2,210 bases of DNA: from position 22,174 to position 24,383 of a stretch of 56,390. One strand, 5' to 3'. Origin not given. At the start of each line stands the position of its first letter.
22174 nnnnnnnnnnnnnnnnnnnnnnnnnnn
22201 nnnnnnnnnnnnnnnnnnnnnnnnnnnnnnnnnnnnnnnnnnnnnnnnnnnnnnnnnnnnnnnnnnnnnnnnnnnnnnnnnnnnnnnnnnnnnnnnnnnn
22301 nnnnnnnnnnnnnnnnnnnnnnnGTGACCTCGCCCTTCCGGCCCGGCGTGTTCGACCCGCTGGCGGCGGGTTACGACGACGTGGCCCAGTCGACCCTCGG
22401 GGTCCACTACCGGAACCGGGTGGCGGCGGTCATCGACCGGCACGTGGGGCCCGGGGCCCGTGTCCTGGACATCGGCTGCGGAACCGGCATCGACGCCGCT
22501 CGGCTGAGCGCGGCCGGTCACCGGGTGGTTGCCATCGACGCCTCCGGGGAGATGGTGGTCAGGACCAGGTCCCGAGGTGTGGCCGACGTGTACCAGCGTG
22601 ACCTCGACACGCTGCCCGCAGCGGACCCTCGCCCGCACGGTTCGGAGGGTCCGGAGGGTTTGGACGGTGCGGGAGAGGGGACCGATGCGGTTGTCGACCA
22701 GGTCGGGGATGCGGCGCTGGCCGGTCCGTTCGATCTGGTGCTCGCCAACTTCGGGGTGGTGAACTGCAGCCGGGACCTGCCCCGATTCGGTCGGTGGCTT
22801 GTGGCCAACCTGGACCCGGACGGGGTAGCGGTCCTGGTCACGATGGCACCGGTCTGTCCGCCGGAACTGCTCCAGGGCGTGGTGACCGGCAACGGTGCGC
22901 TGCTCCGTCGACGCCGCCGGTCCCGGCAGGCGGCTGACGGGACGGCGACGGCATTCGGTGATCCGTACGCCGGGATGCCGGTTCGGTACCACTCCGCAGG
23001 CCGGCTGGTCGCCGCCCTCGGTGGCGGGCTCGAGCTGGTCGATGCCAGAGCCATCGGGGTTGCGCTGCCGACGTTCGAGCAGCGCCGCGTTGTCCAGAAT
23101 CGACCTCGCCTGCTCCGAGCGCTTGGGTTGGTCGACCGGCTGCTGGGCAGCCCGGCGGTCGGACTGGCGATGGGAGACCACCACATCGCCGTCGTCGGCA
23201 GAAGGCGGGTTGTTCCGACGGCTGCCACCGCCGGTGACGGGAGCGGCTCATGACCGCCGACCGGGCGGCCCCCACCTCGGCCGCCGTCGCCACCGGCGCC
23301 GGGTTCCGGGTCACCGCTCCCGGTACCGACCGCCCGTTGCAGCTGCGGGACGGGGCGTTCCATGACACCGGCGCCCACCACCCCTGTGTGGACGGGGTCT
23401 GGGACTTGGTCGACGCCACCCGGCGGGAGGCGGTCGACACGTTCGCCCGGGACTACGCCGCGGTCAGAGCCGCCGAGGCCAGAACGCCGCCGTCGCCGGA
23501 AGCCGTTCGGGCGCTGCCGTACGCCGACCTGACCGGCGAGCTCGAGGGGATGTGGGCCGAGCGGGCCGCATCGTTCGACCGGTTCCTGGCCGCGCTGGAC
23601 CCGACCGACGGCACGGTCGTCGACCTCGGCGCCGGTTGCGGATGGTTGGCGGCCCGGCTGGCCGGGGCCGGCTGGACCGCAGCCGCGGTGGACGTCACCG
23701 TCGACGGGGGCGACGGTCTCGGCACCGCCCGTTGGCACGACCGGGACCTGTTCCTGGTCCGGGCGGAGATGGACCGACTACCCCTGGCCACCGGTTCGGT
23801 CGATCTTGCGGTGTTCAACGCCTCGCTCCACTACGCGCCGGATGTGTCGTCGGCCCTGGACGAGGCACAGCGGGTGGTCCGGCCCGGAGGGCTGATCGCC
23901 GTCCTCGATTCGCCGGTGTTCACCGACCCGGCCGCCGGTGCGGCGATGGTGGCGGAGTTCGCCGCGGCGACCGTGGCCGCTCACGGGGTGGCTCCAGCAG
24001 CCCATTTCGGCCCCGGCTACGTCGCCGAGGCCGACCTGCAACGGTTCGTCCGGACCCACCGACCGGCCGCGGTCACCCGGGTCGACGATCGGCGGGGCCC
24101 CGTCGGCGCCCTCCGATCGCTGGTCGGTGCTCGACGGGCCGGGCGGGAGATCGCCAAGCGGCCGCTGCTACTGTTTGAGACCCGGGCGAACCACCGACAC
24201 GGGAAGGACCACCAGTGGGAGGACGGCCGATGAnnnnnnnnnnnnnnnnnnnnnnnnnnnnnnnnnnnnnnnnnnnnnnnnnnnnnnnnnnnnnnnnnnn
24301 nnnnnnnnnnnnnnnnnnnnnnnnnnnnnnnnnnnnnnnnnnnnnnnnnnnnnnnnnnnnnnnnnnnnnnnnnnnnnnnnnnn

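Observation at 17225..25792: Eight-gene translationally coupled operon with an unusual enzyme combination for glycan tailoring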

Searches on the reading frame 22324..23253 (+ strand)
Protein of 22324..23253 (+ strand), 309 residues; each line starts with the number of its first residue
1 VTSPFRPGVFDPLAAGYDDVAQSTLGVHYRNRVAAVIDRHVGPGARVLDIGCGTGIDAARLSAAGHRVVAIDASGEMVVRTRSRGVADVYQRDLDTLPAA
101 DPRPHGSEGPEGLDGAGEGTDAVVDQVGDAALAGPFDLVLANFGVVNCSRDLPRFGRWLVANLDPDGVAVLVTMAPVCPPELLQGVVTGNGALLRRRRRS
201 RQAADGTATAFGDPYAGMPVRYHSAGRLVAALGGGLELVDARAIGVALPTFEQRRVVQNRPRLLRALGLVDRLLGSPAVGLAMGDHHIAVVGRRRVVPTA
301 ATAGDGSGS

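Call 5: search_protein_families(library=pfam, proteins=[window:22324-23253:+], max_evalue=0.01)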
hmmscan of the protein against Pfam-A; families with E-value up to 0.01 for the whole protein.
window:22324-23253:+ (309 aa): 8 families
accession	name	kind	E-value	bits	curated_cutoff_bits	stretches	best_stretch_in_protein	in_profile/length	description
PF13489.12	Methyltransf_23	-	4.7e-11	43.1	27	1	32-176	8-121/164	Methyltransferase domain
PF13649.12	Methyltransf_25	-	3.9e-10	40.7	27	1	47-101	1-62/97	Methyltransferase domain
PF08241.18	Methyltransf_11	-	2.6e-08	34.8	21.2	1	48-101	1-58/95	Methyltransferase domain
PF08242.18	Methyltransf_12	-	7.2e-08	33.5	30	1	48-168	1-97/98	Methyltransferase domain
PF07021.18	MetW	-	7.1e-05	23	21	1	35-96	5-66/193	Methionine biosynthesis protein MetW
PF13847.12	Methyltransf_31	-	9.4e-05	22.6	27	1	44-83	4-46/145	Methyltransferase domain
PF01135.25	PCMT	-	0.00047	20.4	20.3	1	41-83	71-116/210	Protein-L-isoaspartate(D-aspartate) O-methyltransferase (PCMT)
PF05724.17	TPMT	-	0.0066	16.6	26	0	41-78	35-72/218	Thiopurine S-methyltransferase (TPMT)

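Call 6: search_protein_families(library=ncbifam, proteins=[window:22324-23253:+], max_evalue=0.01)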
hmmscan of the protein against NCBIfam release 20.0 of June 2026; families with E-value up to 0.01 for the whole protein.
window:22324-23253:+ (309 aa): 31 families (the best 25 are shown)
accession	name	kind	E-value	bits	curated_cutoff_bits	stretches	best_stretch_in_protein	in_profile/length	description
NF043040.1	corrin_prot_MT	hypoth_equivalog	7.7e-12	45.1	180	1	28-85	26-83/216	corrinoid protein-associated methyltransferase CpaM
NF045667.1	MTase_DVU1556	equivalog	6.7e-09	35.5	155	1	39-101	20-82/213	DVU_1556 family methyltransferase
TIGR02021.1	BchM-ChlM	equivalog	2.9e-08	33.4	158.9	1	42-84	53-95/218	magnesium protoporphyrin IX methyltransferase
NF007610.0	PRK10258.1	equivalog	4.1e-08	32.9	342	1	45-101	44-101/251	malonyl-ACP O-methyltransferase BioC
NF001241.0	PRK00216.1-2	equivalog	4.5e-08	33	327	1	9-120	16-93/231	demethylmenaquinone methyltransferase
NF047649.1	MTase_UXPK_star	exception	1.6e-07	30.6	460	1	40-84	74-121/283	methyltransferase/UXPK-star double selenoprotein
NF041537.1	ArsM_AhpD_UU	exception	2.2e-07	30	510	1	41-83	74-119/345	arsenite methyltransferase/AhpD domain selenoprotein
TIGR01983.1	UbiG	equivalog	7.4e-07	28.7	102.95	1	44-82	50-88/228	bifunctional 2-polyprenyl-6-hydroxyphenol methylase/3-demethylubiquinol 3-O-methyltransferase UbiG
NF041820.1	daptide_MTase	equivalog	1.6e-06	27.8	175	1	33-84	29-77/243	daptide-type RiPP biosynthesis methyltransferase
TIGR01934.1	MenG_MenH_UbiE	subfamily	2.7e-06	26.8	158.35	1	9-85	4-82/223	ubiquinone/menaquinone biosynthesis methyltransferase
TIGR02072.1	BioC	equivalog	3.2e-05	23.8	184.95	1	33-101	23-95/244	malonyl-ACP O-methyltransferase BioC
NF001244.0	PRK00216.1-5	equivalog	3.3e-05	23.3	216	1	9-87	13-95/236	bifunctional demethylmenaquinone methyltransferase/2-methoxy-6-polyprenyl-1,4-benzoquinol methylase UbiE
TIGR02081.1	metW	equivalog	5.1e-05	22.9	189.5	1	35-96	5-66/194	methionine biosynthesis protein MetW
NF041536.1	ArsM_DUF2284_UU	exception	9.1e-05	21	575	1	40-83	73-119/459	arsenite methyltransferase/DUF2284 domain selenoprotein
NF051855.1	GlySarMtaseBact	equivalog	0.00011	22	350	1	45-83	55-93/259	glycine/sarcosine N-methyltransferase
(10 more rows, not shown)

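Call 62: search_solved_structures(query=window:22324-23253:+, max_evalue=0.001)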
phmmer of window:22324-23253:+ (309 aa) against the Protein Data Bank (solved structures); distinct sequences matched with E-value up to 0.001: 10.
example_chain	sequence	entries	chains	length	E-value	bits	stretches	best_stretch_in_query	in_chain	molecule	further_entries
2avn_A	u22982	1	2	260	8.3e-07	31.8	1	10-99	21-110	ubiquinone/menaquinone biosynthesis methyltransferase-related protein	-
7wzg_A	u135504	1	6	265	2.1e-06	30.4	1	7-77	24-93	Cypemycin N-terminal methyltransferase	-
3l8d_A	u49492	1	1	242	8.5e-06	28.4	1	29-99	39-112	Methyltransferase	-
3d2l_A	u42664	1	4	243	0.00011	24.9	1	12-84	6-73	SAM-dependent methyltransferase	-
3m33_A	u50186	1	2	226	0.00013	24.5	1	38-126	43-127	Uncharacterized protein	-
9sot_A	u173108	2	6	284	0.00014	24.5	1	25-85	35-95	Class I SAM-dependent methyltransferase | Methyltransferase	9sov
9rfr_A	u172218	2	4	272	0.00017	24.1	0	31-96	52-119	Ubiquinone biosynthesis O-methyltransferase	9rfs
7qcb_A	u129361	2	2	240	0.0003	23.4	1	44-97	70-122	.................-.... 27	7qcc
8zc8_A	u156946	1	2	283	0.00044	22.8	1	40-83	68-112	MitM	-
21zq_A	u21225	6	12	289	0.00044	22.8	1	40-83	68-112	MitM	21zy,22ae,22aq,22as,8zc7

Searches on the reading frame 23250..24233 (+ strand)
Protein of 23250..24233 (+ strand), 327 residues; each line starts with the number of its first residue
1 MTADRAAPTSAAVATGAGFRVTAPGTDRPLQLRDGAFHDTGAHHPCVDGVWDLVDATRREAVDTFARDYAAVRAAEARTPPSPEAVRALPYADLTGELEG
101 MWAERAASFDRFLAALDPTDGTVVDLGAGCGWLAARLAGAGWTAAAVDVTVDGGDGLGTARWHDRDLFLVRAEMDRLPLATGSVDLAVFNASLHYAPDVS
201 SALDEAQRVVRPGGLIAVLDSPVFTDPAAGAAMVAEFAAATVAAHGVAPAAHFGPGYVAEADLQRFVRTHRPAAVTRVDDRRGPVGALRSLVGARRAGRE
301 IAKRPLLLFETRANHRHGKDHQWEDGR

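Call 5: search_protein_families(library=pfam, proteins=[window:23250-24233:+], max_evalue=0.01)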
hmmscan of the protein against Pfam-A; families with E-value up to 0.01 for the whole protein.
window:23250-24233:+ (327 aa): 7 families
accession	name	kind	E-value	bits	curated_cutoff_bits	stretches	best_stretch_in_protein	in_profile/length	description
PF08241.18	Methyltransf_11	-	1.5e-13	51.6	21.2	1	124-217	1-94/95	Methyltransferase domain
PF13649.12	Methyltransf_25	-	4e-10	40.7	27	1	123-214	1-97/97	Methyltransferase domain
PF13489.12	Methyltransf_23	-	1.3e-09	38.4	27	1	110-220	10-118/164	Methyltransferase domain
PF08242.18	Methyltransf_12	-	1.1e-06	29.7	30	1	124-216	1-98/98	Methyltransferase domain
PF13847.12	Methyltransf_31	-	2.3e-06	27.8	27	1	122-221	6-112/145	Methyltransferase domain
PF05148.21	Methyltransf_8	-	1.2e-05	25.8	27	1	170-218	109-156/219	Hypothetical methyltransferase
PF01209.24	Ubie_methyltran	-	0.00022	21.1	20.1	1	166-221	99-154/233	ubiE/COQ5 methyltransferase family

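Call 6: search_protein_families(library=ncbifam, proteins=[window:23250-24233:+], max_evalue=0.01)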
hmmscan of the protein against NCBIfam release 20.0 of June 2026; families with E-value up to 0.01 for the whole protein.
window:23250-24233:+ (327 aa): 26 families (the best 25 are shown)
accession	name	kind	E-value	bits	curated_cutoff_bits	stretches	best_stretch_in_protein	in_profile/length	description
NF045667.1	MTase_DVU1556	equivalog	4e-13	49.3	155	1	118-220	21-121/213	DVU_1556 family methyltransferase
NF007610.0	PRK10258.1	equivalog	1.3e-10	41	342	1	121-276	44-188/251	malonyl-ACP O-methyltransferase BioC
NF008823.0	PRK11873.1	subfamily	6.9e-09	35.6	263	1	114-220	73-183/272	arsenite methyltransferase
NF047649.1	MTase_UXPK_star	exception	6.6e-08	31.9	460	1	113-222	72-185/283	methyltransferase/UXPK-star double selenoprotein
TIGR02072.1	BioC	equivalog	1e-07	32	184.95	1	120-218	35-132/244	malonyl-ACP O-methyltransferase BioC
NF001241.0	PRK00216.1-2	equivalog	4.5e-07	29.7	327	1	115-220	46-149/231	demethylmenaquinone methyltransferase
NF041537.1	ArsM_AhpD_UU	exception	1.6e-06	27.2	510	1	122-221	79-183/345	arsenite methyltransferase/AhpD domain selenoprotein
TIGR01934.1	MenG_MenH_UbiE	subfamily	6.8e-06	25.5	158.35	1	119-226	39-149/223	ubiquinone/menaquinone biosynthesis methyltransferase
NF045823.1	PthPhpthDimycoMt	equivalog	3e-05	23.3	300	1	127-221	78-169/256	phthiotriol/phenolphthiotriol dimycocerosates methyltransferase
NF001242.0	PRK00216.1-3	equivalog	3.8e-05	23.2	351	1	114-220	62-177/258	bifunctional demethylmenaquinone methyltransferase/2-methoxy-6-polyprenyl-1,4-benzoquinol methylase UbiE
NF045825.1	FAmtase_mtf2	equivalog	3.8e-05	23.1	400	1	127-226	70-166/248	fatty-acid O-methyltransferase Mtf2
NF010703.0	PRK14103.1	equivalog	7.4e-05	22.3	320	1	105-228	14-134/256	trans-aconitate 2-methyltransferase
NF041255.1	mycofact_MftM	equivalog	0.00018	20.9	200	1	121-218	141-241/289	mycofactocin oligosaccharide methyltransferase MftM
NF041675.1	sarc_dimgly_tmase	equivalog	0.00032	20.7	550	1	119-225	66-175/278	sarcosine/dimethylglycine N-methyltransferase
NF001244.0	PRK00216.1-5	equivalog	0.00036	19.9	216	1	121-220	50-155/236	bifunctional demethylmenaquinone methyltransferase/2-methoxy-6-polyprenyl-1,4-benzoquinol methylase UbiE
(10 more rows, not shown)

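Call 61: search_solved_structures(query=window:23250-24233:+, max_evalue=0.001)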
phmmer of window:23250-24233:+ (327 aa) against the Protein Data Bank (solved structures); distinct sequences matched with E-value up to 0.001: 14.
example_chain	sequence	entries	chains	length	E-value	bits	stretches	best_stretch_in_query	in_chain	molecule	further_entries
3bkw_A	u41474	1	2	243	3.9e-08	36.1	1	91-233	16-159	S-adenosylmethionine dependent methyltransferase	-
3bus_A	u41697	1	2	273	1.7e-07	34.1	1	109-235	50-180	Methyltransferase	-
6uv6_A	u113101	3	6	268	1.5e-05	27.6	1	109-222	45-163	D-glucose O-methyltransferase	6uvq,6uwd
2gs9_A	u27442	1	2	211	1.8e-05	27.4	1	106-218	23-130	Hypothetical protein TT1324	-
5gm1_A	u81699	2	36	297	2.1e-05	27.2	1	109-226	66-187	O-methylransferase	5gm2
8joz_A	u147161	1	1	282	4.4e-05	26.1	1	107-219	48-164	tRNA 5-carboxymethoxyuridine methyltransferase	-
4htf_A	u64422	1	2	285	5.5e-05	25.8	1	108-219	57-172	S-adenosylmethionine-dependent methyltransferase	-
5evj_A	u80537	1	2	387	6.6e-05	25.5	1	84-219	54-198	Arsenite methyltransferase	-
6f5z_A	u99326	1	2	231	9.5e-05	25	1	113-215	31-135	24-sterol C-methyltransferase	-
8zc8_A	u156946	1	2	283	0.00014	24.4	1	120-221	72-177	MitM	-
21zq_A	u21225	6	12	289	0.00015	24.3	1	120-221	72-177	MitM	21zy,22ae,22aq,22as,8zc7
3l8d_A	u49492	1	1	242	0.00048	22.7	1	112-218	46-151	Methyltransferase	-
2zfu_A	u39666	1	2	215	0.00057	22.4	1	172-220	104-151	Cerebral protein 1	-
3dlc_A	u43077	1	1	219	0.00065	22.3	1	118-215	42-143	Putative S-adenosyl-L-methionine-dependent Methyltransferase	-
